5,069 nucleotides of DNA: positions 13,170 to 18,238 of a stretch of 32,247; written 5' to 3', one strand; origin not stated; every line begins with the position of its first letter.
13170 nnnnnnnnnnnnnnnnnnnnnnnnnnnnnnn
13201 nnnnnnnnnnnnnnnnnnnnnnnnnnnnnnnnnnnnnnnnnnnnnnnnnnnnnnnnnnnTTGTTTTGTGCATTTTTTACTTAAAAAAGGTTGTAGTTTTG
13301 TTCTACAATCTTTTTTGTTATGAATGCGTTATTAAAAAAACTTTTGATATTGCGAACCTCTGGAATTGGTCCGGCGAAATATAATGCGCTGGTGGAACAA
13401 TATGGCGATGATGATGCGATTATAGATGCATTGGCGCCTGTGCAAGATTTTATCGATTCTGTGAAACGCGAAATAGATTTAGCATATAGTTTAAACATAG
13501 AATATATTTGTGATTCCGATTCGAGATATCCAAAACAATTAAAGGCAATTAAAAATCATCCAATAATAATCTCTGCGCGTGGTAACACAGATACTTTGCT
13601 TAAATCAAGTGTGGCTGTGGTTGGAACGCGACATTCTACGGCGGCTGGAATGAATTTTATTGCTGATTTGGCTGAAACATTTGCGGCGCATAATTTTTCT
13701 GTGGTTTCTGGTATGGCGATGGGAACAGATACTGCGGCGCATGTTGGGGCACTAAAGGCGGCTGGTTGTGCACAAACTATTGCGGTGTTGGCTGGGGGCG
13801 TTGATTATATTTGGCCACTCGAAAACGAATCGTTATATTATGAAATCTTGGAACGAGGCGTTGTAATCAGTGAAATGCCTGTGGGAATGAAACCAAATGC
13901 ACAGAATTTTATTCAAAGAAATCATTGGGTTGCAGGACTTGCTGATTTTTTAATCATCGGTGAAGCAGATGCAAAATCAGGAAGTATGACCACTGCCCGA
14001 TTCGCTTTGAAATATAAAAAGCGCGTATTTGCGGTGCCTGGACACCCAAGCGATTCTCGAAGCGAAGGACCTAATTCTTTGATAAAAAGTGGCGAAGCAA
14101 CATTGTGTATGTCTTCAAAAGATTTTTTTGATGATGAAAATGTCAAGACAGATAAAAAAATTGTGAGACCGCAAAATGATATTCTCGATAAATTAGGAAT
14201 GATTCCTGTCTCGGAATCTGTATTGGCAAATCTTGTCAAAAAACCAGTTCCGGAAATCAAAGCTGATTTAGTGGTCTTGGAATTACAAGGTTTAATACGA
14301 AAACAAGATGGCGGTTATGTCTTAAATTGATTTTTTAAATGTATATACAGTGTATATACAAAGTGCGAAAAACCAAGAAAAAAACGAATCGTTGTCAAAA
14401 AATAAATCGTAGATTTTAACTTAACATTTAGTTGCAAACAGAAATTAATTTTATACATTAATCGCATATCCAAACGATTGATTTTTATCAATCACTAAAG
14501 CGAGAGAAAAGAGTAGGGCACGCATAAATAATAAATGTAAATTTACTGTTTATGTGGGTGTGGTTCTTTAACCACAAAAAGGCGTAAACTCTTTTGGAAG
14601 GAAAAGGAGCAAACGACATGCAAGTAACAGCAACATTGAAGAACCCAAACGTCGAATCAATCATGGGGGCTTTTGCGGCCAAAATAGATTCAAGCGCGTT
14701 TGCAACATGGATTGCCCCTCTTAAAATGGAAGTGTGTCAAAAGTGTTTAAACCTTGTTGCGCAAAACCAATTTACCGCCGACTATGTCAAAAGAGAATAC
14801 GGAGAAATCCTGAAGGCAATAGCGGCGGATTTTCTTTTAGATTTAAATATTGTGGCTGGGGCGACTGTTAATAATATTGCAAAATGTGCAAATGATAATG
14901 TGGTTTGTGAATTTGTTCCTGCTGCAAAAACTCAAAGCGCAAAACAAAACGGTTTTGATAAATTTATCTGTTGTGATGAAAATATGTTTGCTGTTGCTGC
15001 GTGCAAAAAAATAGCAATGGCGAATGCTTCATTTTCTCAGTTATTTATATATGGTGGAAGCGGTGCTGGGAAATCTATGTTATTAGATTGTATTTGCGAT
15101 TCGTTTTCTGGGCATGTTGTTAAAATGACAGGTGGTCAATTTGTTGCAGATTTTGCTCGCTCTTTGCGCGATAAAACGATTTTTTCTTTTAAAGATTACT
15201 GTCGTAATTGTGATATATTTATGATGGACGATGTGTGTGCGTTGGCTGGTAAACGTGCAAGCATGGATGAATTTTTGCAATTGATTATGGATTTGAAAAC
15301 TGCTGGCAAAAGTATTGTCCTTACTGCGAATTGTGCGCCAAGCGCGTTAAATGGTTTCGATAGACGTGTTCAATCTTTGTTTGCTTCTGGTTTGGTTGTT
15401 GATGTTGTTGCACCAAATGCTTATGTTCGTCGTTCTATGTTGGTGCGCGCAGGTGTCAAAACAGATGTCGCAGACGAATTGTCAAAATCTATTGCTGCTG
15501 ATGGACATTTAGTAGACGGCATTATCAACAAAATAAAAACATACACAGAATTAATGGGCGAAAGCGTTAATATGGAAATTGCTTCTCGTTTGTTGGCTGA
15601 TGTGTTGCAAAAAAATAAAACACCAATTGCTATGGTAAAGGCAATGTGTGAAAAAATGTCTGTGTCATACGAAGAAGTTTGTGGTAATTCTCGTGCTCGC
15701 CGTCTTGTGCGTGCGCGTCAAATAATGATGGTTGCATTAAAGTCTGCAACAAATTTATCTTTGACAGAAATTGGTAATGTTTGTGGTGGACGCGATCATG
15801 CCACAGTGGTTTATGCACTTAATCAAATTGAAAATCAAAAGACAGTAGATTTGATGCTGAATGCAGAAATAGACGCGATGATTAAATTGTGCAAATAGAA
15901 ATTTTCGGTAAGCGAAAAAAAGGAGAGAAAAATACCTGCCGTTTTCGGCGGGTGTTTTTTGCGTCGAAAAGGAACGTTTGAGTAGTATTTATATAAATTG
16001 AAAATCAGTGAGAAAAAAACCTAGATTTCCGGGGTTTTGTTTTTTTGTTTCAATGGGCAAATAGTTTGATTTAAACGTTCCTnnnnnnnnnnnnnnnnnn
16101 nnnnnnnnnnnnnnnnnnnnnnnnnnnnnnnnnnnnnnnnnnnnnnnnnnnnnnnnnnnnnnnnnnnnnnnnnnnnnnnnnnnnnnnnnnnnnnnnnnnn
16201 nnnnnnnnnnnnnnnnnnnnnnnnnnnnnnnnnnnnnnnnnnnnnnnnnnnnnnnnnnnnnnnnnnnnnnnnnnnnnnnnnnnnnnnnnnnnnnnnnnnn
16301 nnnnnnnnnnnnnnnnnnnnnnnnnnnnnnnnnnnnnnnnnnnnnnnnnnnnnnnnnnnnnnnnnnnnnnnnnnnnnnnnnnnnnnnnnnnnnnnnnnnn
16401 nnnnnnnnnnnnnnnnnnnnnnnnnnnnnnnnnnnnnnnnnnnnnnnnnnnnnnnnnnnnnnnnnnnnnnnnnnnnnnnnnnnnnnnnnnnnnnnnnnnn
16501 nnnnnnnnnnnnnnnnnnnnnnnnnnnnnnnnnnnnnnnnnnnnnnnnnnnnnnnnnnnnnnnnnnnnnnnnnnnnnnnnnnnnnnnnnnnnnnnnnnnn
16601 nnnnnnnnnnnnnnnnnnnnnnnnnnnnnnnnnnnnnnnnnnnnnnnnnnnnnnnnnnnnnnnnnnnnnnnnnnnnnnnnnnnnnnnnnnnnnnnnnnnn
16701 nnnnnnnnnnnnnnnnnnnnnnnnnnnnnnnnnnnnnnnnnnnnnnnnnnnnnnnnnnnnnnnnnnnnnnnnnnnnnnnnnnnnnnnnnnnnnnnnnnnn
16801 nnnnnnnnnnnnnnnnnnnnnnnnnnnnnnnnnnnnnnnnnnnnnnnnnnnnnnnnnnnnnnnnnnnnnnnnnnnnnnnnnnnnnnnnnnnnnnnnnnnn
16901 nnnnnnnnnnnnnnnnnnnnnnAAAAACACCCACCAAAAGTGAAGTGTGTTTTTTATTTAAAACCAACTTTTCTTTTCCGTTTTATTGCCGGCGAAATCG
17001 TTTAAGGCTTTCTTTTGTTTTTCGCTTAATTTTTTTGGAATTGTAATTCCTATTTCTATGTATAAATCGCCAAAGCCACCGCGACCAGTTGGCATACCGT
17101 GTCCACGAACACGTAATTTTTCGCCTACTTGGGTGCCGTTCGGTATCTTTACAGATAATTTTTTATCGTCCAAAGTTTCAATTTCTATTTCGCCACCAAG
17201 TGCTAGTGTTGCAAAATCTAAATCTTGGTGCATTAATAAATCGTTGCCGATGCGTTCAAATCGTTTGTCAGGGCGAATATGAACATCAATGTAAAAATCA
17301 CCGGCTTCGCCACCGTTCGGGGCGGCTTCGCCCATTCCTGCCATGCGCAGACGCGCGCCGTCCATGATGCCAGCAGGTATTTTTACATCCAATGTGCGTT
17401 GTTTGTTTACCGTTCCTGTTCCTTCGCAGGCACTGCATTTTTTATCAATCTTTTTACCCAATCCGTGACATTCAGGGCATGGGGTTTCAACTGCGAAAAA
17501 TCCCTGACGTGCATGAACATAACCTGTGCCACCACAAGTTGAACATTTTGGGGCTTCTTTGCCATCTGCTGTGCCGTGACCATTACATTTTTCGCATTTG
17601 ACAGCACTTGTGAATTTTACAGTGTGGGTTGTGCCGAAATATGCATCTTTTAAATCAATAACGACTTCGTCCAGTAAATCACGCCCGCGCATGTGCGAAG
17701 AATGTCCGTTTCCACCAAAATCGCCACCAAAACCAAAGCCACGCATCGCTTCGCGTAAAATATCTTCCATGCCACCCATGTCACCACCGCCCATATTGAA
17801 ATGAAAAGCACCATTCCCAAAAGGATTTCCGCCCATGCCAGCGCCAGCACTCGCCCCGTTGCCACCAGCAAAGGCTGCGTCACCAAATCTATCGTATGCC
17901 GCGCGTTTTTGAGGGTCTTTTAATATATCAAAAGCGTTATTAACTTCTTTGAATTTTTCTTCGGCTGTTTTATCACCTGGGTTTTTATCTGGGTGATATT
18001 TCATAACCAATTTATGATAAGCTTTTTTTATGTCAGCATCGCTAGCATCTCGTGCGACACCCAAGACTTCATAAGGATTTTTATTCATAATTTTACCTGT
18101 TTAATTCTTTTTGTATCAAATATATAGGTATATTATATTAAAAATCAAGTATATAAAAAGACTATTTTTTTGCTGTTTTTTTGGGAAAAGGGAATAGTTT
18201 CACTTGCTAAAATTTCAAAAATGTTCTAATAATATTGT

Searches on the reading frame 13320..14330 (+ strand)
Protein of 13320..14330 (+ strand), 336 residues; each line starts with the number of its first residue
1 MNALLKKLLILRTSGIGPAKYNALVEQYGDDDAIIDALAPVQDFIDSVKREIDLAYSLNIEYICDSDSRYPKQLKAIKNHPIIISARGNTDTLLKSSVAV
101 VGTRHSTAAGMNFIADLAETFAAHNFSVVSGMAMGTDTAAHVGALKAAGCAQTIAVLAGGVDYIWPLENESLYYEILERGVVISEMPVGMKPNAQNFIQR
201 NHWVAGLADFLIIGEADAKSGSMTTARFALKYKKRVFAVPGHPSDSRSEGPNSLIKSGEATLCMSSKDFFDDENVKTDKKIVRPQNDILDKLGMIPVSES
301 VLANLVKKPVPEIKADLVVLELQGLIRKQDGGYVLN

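Call 87: search_protein_families(library=pfam, proteins=[window:13320-14330:+], max_evalue=0.001)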
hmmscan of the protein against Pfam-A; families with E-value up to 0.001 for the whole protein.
window:13320-14330:+ (336 aa): 3 families
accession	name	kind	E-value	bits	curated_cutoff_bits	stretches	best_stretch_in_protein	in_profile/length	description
PF02481.21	DNA_processg_A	-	4e-63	212.8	29.6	1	58-262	5-210/212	DNA recombination-mediator protein A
PF17782.7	DprA_WH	-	1.4e-05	25.5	22.9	1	285-332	14-61/61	DprA winged helix domain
PF21102.3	DprA_N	-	0.00084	19.5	22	0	6-39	6-39/64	DprA-like N-terminal HHH domain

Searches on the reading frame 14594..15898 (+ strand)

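Call 87: search_protein_families(library=pfam, proteins=[window:14594-15898:+], max_evalue=0.001)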
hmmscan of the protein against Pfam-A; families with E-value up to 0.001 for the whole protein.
window:14594-15898:+ (434 aa): 4 families
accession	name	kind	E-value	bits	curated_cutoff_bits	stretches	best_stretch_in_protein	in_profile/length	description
PF00308.24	Bac_DnaA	-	6.4e-30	104.9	23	1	117-270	3-162/162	Bacterial DnaA ATPAse domain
PF08299.17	Bac_DnaA_C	-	3e-19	69.3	31.5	1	348-412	5-69/69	Bacterial dnaA protein helix-turn-helix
PF11638.13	DnaA_N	-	4.1e-09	36.5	24.6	1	23-78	7-64/65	DnaA N-terminal domain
PF00004.35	AAA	-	1.8e-07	32.1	21.2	1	151-246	2-109/131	ATPase family associated with various cellular activities (AAA)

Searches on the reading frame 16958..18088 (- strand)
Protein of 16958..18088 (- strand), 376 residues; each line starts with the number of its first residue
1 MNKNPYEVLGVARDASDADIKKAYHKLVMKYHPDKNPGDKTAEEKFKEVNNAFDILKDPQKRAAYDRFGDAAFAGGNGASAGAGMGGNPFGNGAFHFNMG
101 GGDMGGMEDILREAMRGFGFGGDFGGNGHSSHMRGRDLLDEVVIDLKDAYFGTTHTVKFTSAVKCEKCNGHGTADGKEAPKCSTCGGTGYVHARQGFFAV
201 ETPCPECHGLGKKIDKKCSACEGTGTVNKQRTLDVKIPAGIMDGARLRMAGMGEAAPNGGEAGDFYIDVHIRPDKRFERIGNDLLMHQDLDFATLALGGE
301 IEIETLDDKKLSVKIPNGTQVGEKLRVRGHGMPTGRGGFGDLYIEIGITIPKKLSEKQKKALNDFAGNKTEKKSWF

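Call 88: search_protein_families(library=pfam, proteins=[window:16958-18088:-], max_evalue=0.001)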
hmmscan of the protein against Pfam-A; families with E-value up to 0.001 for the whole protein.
window:16958-18088:- (376 aa): 3 families
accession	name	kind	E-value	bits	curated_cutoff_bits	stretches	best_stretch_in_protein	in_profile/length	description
PF01556.23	DnaJ_C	-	4.8e-44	150.5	26.6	1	142-351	5-152/152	DnaJ C terminal domain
PF00226.36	DnaJ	-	1.9e-28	98.8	27.8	1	4-66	1-63/63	DnaJ domain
PF00684.25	DnaJ_CXXCXGXG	-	1.4e-13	51.4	32.7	1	165-225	1-65/65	DnaJ central domain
